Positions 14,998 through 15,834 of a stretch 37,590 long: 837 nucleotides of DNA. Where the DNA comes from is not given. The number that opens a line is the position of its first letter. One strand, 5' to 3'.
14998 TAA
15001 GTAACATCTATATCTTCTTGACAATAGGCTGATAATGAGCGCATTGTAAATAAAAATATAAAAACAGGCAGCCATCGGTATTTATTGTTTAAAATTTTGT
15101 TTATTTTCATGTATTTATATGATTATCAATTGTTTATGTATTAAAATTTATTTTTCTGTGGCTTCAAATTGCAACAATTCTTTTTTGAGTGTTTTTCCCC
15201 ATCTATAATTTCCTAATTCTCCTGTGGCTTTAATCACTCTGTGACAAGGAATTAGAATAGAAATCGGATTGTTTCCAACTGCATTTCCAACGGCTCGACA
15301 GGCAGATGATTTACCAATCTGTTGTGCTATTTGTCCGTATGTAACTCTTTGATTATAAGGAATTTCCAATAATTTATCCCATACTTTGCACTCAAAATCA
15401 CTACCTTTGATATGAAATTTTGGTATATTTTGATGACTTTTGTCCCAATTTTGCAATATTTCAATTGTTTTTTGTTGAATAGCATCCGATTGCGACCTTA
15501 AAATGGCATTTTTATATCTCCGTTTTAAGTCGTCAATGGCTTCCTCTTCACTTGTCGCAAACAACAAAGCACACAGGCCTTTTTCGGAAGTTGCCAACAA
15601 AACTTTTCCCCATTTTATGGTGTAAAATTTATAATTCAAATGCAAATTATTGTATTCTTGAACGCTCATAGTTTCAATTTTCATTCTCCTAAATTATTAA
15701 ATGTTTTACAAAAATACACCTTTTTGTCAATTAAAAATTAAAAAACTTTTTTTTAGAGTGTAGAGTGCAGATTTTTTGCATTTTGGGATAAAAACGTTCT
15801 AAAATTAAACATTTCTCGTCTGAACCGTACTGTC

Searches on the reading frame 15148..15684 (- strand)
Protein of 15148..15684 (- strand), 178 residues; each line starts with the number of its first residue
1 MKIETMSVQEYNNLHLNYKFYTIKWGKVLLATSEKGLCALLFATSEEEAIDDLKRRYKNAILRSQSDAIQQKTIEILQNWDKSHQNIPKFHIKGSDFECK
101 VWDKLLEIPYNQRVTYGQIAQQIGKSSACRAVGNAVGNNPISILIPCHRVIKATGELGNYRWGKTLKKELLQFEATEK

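Call 24: search_protein_families(library=pfam, proteins=[window:15148-15684:-])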
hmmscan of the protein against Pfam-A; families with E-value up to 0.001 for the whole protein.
window:15148-15684:- (178 aa): 2 families
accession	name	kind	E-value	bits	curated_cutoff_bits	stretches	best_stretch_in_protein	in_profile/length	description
PF01035.26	DNA_binding_1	-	1.7e-31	108.3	27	1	96-175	1-80/81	6-O-methylguanine DNA methyltransferase, DNA binding domain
PF02870.21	Methyltransf_1N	-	0.00082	20.3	21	0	18-55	3-39/71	6-O-methylguanine DNA methyltransferase, ribonuclease-like domain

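Call 34: find_homologous_proteins(query=window:15148-15684:-, max_evalue=1e-20)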
Query window:15148-15684:- (178 aa): 495 proteins with E <= 1e-20 among 3658 candidates; the best 120 are listed.
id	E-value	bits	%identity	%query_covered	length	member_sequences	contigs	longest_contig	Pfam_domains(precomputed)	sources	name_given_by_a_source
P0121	4.3e-112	390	100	97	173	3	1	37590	PF01035.27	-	-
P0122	8.5e-44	168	47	97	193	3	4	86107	PF02870.22,PF01035.27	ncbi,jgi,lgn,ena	ncbi:MAG: methylated-DNA--[protein]-cysteine S-methyltransferase [Dysgonamonadaceae bacterium]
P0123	2.6e-42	163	44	98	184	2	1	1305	PF02870.22,PF01035.27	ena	-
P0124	8.3e-41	158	46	98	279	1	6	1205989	PF12833.14,PF01035.27,PF00165.30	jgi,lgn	jgi:AraC family transcriptional regulator of adaptative response/methylated-DNA-[protein]-cysteine m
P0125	1.5e-40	157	44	97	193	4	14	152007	PF01035.27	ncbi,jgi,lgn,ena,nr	ncbi:MAG: methylated-DNA--[protein]-cysteine S-methyltransferase [Dysgonamonadaceae bacterium]|nr:me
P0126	3.8e-40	156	45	100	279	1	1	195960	PF12833.14,PF01035.27,PF00165.30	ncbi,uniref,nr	ncbi:bifunctional helix-turn-helix domain-containing protein/methylated-DNA--[protein]-cysteine S-me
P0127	4.1e-40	156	45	99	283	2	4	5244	PF12833.14,PF02870.22,PF01035.27,PF00165.30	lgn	-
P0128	6.8e-40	155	44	98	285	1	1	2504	PF12833.14,PF01035.27,PF00165.30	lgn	-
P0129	7.7e-40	155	46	99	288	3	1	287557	PF12833.14,PF01035.27,PF00165.30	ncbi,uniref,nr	ncbi:methylated-DNA--[protein]-cysteine S-methyltransferase [Echinicola sp. CAU 1574]|uniref:Methyla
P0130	1.0e-39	154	41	99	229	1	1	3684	PF01035.27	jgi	-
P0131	2.5e-39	153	44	98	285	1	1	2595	PF12833.14,PF01035.27,PF00165.30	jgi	jgi:AraC family transcriptional regulator of adaptative response/methylated-DNA-[protein]-cysteine m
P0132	4.8e-39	152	43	99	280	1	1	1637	PF12833.14,PF01035.27,PF00165.30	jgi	-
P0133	9.0e-39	151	43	100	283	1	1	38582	PF12833.14,PF01035.27,PF00165.30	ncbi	-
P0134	1.8e-38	150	42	100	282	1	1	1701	PF12833.14,PF01035.27,PF00165.30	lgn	-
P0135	2.4e-38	150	45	97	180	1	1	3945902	PF01035.27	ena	-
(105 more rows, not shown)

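Call 36: find_encoding_contigs(protein=P0254, flank=10000, max_places=4)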
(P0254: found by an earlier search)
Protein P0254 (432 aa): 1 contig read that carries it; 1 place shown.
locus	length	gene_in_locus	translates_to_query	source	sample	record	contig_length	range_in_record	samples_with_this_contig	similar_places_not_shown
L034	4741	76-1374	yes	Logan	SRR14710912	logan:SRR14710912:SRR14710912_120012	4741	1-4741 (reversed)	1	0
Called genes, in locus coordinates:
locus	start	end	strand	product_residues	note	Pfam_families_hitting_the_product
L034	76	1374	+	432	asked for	-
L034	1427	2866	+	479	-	PF13428:TPR_14 (faint), PF12895:ANAPC3 (faint), PF13431:TPR_17 (faint), PF21033:RMD1-3 (weak), PF13424:TPR_12, PF00515:TPR_1 (weak)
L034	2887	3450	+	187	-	PF06835:LptC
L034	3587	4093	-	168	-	-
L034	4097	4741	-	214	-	?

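Call 37: find_encoding_contigs(protein=P0242, flank=10000, max_places=4)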
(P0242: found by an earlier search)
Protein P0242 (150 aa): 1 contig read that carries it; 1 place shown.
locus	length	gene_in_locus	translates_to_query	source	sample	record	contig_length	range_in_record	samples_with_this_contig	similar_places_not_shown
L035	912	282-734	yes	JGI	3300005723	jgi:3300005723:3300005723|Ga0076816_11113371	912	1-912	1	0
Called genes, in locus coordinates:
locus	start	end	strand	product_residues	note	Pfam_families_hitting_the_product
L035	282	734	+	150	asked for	PF01035:DNA_binding_1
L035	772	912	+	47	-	?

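Call 50: find_encoding_contigs(protein=P0255, flank=10000, max_places=4)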
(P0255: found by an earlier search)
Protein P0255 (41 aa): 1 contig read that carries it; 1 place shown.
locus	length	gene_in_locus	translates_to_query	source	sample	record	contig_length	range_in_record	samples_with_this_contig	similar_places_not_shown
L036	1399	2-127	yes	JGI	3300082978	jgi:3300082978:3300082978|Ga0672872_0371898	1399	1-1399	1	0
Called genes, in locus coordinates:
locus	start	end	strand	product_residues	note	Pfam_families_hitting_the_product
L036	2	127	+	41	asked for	?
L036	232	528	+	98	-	-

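Call 51: find_encoding_contigs(protein=P0249, flank=10000, max_places=4)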
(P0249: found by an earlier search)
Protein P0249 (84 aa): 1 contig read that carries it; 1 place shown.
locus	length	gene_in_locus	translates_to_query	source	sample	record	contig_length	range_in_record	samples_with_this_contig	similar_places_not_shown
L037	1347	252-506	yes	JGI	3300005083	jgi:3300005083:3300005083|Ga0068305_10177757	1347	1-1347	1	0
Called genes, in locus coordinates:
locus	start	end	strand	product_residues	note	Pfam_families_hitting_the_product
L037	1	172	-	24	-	?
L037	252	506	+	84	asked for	-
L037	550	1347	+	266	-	?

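Call 53: find_encoding_contigs(protein=P0246, flank=10000, max_places=4)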
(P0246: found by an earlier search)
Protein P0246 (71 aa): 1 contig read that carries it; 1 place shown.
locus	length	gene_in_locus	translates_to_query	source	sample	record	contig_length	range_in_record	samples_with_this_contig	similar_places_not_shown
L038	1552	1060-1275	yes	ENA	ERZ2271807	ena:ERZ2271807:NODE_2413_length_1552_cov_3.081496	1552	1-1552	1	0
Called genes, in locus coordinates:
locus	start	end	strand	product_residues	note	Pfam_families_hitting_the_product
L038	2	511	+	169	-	?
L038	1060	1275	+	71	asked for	-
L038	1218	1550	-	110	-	?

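Call 54: find_encoding_contigs(protein=P0248, flank=10000, max_places=4)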
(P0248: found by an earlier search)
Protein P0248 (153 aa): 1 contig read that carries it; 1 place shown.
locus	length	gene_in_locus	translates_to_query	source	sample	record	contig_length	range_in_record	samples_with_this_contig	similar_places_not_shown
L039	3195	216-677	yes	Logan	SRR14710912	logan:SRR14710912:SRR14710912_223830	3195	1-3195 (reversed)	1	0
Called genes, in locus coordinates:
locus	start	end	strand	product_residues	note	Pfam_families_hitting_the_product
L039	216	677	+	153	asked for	-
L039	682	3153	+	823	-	-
